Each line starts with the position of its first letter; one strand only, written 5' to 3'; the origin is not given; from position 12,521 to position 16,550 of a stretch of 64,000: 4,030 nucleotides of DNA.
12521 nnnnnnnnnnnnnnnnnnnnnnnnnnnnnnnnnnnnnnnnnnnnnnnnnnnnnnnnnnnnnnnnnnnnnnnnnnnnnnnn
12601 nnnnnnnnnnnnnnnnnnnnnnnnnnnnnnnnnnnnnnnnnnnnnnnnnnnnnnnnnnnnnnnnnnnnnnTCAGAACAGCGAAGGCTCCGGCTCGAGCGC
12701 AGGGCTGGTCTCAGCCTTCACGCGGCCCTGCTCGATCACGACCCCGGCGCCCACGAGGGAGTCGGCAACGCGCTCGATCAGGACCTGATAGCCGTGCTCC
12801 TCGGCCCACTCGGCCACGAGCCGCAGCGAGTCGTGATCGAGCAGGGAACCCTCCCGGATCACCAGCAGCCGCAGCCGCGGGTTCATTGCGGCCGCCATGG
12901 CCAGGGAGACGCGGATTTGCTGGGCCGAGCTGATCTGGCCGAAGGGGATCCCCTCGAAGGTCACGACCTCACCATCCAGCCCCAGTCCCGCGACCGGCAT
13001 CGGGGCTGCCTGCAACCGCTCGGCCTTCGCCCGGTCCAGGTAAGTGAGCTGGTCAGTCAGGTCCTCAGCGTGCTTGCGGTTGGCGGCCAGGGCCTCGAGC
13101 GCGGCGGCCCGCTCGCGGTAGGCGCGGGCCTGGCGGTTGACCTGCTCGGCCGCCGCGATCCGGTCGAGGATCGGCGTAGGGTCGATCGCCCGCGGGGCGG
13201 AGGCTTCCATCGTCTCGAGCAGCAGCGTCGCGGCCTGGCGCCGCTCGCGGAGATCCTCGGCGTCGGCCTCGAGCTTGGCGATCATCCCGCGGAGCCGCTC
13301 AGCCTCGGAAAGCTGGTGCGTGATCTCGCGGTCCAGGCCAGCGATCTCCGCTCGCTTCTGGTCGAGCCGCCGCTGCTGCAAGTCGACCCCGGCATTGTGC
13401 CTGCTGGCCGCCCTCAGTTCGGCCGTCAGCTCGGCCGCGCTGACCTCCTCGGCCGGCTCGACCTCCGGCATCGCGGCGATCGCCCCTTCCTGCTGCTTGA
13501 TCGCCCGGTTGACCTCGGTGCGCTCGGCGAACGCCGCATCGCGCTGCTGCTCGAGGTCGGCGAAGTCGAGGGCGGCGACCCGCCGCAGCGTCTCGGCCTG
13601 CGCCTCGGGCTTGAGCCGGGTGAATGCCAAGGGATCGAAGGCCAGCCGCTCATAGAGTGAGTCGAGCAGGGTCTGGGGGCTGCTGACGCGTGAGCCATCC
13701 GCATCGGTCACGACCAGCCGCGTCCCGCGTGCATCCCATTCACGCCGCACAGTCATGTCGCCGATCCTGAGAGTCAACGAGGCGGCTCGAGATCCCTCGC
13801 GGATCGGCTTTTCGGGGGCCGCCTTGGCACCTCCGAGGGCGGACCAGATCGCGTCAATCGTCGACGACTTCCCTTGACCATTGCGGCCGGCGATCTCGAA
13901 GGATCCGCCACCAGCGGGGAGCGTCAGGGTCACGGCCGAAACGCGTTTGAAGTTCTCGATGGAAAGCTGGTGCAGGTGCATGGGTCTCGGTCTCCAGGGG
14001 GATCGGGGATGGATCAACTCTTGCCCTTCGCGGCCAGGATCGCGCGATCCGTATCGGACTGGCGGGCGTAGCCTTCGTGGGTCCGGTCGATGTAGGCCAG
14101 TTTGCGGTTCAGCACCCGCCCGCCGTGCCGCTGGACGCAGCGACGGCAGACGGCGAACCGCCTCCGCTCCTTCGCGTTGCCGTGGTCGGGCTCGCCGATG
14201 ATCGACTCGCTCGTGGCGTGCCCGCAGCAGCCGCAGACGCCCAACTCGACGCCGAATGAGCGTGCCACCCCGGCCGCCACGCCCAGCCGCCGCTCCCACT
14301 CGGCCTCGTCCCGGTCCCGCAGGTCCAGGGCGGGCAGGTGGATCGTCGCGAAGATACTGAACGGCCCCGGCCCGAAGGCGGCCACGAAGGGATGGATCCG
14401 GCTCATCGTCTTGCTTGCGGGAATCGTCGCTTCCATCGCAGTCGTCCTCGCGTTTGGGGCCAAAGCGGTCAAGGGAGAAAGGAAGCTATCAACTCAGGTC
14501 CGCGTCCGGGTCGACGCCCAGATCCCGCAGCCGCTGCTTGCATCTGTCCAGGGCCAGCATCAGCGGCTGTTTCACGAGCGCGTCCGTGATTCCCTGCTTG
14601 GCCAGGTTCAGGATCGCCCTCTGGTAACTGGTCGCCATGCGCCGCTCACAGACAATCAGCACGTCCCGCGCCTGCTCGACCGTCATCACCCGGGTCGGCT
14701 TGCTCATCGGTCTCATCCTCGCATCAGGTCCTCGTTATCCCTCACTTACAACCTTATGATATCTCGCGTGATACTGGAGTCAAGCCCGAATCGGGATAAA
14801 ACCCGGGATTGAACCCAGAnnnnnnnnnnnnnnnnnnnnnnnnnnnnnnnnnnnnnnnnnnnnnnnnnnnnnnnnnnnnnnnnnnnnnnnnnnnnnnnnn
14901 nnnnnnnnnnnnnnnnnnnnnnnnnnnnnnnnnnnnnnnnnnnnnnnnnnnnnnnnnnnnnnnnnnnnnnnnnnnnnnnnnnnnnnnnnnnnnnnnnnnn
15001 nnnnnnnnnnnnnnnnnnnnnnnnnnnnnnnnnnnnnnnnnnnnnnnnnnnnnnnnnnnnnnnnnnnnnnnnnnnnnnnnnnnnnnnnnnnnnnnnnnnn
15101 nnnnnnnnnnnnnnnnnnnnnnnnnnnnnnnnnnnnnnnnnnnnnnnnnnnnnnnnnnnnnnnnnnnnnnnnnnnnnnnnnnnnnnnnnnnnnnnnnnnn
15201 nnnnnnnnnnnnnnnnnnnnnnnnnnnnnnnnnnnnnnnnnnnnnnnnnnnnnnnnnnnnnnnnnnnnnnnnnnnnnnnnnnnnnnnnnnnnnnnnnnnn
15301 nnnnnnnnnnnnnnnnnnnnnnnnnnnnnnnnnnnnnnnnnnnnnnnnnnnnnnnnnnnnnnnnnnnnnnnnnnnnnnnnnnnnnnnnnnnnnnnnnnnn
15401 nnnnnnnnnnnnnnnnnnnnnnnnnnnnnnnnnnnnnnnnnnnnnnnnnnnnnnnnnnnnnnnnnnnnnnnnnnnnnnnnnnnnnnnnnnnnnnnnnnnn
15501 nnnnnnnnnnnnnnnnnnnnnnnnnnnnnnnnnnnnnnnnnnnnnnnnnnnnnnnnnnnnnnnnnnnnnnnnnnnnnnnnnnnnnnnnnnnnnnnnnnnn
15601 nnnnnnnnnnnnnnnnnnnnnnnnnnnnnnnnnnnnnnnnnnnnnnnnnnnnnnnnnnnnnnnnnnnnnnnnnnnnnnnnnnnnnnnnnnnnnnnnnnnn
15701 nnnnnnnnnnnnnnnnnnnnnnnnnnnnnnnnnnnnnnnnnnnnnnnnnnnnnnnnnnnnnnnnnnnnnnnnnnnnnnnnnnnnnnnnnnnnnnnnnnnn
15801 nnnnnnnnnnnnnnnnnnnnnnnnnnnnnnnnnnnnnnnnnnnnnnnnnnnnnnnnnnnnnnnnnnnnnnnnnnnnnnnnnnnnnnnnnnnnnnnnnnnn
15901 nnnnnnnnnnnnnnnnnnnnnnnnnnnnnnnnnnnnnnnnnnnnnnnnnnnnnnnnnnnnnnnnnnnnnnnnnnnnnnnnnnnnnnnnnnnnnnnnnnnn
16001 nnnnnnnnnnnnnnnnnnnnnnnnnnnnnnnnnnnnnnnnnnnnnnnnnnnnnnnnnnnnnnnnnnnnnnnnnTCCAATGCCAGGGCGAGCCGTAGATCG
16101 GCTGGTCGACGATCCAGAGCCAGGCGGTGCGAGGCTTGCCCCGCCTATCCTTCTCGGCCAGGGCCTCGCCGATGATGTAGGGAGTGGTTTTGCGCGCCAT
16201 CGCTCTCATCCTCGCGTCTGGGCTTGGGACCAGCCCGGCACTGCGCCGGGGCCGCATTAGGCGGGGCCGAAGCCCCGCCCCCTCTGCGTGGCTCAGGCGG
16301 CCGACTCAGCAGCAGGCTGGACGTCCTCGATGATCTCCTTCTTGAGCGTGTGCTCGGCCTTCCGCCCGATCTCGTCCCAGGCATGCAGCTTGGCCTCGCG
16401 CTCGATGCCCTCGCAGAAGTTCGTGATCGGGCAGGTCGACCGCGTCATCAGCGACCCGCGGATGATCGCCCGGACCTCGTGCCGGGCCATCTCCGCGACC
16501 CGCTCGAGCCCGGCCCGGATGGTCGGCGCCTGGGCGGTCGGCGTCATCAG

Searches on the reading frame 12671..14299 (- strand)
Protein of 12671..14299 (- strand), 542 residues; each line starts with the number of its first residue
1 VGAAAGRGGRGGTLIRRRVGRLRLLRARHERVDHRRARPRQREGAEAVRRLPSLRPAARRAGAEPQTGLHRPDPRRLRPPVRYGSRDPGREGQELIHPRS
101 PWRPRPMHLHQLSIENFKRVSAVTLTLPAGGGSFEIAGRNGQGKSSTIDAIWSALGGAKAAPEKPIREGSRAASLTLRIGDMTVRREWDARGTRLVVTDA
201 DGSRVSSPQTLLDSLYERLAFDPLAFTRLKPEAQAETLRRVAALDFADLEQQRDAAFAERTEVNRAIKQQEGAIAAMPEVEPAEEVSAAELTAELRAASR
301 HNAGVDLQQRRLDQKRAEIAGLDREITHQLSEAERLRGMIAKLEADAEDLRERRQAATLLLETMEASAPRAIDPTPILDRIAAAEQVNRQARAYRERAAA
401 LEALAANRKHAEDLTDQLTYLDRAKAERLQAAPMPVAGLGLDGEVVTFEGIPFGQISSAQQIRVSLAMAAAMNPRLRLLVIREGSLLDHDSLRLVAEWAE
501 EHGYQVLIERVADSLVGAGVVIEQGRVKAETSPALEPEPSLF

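Call 59: search_protein_families(library=pfam, proteins=[window:12671-14299:-], max_evalue=0.001)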
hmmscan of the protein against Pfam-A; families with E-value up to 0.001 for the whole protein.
window:12671-14299:- (542 aa): 4 families
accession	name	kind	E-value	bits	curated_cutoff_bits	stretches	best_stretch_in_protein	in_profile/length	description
PF13476.12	AAA_23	-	1.1e-08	36.4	27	1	111-213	1-87/201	AAA domain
PF02463.25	SMC_N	-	4.8e-06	26.6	40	1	109-158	2-51/220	RecF/RecN/SMC N terminal domain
PF13555.12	AAA_29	-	0.00024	21.2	27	1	109-159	1-50/61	P-loop containing region of AAA domain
PF00005.33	ABC_tran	-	0.00038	21.5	25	0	123-153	4-33/137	ABC transporter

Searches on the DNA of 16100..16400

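Call 87: search_rna_families(source=window, start=16100, end=16400, threshold=gathering, show_alignments=1)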
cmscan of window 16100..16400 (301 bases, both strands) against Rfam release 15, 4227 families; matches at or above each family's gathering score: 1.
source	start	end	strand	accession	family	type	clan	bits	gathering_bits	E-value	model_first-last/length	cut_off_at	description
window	16218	16288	-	RF02684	Twister-P5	Gene; ribozyme;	CL00120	55.5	37.6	3.9e-11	1-58/58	no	Type-P5 twister ribozyme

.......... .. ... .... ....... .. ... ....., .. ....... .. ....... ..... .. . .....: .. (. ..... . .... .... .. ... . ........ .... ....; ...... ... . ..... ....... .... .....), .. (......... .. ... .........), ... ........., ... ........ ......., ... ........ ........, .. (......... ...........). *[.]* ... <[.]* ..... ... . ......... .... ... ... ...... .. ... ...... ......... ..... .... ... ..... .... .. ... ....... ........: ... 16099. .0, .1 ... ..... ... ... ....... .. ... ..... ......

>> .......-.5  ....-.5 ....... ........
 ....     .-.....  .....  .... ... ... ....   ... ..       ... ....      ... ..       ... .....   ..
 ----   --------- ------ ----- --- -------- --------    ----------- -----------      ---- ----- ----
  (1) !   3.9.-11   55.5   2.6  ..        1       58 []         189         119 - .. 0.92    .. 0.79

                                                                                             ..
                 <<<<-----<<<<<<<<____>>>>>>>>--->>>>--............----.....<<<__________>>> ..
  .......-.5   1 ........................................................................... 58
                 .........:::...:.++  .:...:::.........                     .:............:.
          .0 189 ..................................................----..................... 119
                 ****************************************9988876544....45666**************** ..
